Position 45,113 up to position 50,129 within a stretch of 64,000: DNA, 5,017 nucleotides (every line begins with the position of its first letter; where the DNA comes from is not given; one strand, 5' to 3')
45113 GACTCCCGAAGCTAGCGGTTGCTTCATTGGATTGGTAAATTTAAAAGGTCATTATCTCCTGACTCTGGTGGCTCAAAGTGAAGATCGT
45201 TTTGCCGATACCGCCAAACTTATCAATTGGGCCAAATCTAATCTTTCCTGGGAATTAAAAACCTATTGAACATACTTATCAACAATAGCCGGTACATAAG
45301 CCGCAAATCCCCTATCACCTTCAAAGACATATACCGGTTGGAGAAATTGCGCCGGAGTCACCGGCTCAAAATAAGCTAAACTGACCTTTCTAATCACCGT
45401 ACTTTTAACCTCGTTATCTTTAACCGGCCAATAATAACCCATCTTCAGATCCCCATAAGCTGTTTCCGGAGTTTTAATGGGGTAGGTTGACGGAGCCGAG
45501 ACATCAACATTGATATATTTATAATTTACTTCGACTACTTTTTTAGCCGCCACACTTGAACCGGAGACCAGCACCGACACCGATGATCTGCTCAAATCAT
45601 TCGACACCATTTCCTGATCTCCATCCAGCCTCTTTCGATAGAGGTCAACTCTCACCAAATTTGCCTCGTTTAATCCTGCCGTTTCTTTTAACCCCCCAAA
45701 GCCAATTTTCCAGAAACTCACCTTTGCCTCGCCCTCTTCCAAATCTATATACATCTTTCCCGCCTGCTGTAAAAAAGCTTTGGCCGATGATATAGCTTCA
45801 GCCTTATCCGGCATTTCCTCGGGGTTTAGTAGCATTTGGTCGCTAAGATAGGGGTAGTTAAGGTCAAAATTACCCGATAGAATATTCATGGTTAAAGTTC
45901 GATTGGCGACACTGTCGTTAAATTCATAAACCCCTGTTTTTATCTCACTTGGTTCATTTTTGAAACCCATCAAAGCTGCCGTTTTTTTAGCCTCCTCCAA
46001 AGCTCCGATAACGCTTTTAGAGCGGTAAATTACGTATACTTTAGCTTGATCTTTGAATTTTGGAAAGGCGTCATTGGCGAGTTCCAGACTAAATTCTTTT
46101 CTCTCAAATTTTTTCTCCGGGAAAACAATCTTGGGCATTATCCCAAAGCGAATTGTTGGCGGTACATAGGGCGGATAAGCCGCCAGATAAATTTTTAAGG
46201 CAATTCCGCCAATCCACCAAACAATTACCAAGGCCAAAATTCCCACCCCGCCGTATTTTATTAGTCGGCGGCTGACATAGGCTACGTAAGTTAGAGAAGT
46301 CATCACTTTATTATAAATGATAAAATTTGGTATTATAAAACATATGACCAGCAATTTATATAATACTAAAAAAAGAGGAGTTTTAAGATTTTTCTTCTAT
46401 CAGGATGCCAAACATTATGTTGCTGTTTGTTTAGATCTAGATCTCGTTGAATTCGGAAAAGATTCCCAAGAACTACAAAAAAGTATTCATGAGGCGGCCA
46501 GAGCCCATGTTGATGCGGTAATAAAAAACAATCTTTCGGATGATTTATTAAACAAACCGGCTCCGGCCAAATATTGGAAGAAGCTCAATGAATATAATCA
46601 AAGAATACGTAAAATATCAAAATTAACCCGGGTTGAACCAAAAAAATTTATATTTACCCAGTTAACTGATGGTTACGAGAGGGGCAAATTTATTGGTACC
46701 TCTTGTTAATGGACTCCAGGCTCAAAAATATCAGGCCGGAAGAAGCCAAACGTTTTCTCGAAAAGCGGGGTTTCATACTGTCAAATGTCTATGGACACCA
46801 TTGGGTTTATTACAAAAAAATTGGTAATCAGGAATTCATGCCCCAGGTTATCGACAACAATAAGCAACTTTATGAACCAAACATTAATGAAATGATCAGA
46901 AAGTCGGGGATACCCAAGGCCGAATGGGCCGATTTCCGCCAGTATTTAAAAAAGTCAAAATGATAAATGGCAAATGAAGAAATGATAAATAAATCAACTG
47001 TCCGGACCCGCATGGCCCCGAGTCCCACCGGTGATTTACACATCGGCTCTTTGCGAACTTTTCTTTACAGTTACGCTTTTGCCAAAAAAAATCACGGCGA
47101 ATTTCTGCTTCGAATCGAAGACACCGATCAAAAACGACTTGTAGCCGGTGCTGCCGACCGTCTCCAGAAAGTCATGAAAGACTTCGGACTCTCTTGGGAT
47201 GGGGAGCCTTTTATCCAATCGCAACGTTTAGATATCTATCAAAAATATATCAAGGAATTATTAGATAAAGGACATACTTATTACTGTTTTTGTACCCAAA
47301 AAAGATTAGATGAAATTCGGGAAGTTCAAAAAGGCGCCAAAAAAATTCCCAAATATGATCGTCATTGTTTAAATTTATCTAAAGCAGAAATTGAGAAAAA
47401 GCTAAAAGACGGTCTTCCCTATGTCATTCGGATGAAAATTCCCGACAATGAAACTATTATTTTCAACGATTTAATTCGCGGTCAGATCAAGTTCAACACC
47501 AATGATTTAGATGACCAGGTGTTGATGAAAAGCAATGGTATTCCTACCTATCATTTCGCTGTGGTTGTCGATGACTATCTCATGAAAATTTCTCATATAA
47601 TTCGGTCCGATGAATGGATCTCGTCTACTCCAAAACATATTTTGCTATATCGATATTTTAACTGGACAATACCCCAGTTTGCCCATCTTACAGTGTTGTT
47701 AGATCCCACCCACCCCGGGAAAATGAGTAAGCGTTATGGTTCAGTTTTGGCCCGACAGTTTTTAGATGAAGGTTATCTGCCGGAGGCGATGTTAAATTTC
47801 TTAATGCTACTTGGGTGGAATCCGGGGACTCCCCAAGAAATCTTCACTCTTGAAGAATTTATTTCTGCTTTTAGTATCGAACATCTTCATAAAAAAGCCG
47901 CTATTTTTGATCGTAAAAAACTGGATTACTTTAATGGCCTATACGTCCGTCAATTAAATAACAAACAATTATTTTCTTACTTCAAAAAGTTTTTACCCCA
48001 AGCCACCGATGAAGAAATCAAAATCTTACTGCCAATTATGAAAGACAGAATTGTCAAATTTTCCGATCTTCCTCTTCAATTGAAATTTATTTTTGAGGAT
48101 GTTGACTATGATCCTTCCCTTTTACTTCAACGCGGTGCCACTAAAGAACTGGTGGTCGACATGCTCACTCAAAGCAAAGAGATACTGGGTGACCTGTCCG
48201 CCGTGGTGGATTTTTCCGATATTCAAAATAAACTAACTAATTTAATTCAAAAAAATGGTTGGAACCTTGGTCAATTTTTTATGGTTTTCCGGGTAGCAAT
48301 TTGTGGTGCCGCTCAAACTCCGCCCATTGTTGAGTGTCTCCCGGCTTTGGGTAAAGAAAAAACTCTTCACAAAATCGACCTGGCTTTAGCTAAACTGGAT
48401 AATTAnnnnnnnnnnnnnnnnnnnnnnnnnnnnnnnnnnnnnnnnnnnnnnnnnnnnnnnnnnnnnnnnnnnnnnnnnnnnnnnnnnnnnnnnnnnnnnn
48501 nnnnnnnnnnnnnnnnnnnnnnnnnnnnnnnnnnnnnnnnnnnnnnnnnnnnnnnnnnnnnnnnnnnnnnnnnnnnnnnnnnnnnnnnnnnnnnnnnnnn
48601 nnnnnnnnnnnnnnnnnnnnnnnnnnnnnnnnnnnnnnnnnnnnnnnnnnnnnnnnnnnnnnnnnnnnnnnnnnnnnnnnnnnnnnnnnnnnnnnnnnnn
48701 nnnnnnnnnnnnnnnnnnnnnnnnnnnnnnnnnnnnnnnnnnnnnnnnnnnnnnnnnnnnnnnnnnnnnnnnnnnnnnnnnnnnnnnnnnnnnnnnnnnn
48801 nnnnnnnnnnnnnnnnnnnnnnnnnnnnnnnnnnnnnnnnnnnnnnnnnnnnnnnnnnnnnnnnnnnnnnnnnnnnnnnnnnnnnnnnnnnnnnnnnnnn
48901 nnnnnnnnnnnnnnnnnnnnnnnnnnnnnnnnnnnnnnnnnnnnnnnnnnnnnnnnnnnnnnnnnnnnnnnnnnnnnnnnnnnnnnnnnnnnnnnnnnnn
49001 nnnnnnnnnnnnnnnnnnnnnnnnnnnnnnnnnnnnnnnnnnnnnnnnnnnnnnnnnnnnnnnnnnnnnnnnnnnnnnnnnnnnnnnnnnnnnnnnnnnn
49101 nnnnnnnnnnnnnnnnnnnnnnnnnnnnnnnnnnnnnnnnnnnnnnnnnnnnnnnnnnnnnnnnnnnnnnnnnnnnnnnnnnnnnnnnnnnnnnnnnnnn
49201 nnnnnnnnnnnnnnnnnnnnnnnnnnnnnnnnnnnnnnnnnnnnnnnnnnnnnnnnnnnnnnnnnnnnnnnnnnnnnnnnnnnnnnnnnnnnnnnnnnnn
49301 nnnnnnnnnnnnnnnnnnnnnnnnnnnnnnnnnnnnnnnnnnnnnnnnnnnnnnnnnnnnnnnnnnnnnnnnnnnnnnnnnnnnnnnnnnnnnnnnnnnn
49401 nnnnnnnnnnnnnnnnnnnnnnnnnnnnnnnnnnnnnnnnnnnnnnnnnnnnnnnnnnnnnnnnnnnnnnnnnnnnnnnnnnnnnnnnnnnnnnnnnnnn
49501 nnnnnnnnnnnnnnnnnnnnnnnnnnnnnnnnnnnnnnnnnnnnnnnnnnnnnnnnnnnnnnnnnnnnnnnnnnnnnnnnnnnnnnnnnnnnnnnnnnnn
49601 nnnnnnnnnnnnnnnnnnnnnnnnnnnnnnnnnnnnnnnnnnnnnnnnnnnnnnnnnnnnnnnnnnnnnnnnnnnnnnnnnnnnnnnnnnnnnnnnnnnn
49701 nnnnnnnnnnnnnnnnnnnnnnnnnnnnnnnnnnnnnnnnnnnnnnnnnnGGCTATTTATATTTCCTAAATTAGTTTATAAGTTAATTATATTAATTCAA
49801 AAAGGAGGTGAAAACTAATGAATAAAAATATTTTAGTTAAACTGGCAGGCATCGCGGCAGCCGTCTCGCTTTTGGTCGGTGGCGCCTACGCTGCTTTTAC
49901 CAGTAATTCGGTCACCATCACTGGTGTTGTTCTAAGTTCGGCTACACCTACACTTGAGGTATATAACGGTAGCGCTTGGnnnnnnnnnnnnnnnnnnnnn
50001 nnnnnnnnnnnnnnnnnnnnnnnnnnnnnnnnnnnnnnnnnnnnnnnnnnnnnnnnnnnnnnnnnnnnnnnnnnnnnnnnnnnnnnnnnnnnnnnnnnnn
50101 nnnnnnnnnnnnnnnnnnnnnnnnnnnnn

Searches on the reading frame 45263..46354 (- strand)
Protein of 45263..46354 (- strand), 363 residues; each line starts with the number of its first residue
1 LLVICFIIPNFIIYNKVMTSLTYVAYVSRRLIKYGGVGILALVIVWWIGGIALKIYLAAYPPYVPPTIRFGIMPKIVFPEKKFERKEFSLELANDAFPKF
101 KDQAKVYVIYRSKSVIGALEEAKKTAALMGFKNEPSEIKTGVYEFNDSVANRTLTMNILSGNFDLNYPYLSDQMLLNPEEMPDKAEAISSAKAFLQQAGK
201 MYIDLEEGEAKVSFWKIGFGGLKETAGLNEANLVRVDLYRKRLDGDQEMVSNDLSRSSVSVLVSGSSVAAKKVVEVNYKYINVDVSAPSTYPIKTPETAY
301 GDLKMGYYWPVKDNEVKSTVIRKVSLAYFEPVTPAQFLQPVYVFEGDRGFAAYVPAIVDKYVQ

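Call 75: search_protein_families(library=pfam, proteins=[window:45263-46354:-], max_evalue=0.01)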
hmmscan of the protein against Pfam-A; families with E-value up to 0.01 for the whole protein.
window:45263-46354:- (363 aa): 0 families

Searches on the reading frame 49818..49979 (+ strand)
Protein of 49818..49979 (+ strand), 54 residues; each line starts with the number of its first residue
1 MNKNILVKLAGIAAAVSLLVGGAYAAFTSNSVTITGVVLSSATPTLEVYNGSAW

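Call 6: search_protein_families(library=ncbifam, proteins=[window:49818-49979:+], max_evalue=10)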
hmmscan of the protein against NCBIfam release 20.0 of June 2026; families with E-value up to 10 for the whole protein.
seq(54 aa): 1 family
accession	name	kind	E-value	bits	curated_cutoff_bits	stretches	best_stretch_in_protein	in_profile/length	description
TIGR04088.1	cognate_SipW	domain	0.26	11.5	19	1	10-32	2-24/34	SipW-dependent-type signal peptide-containing protein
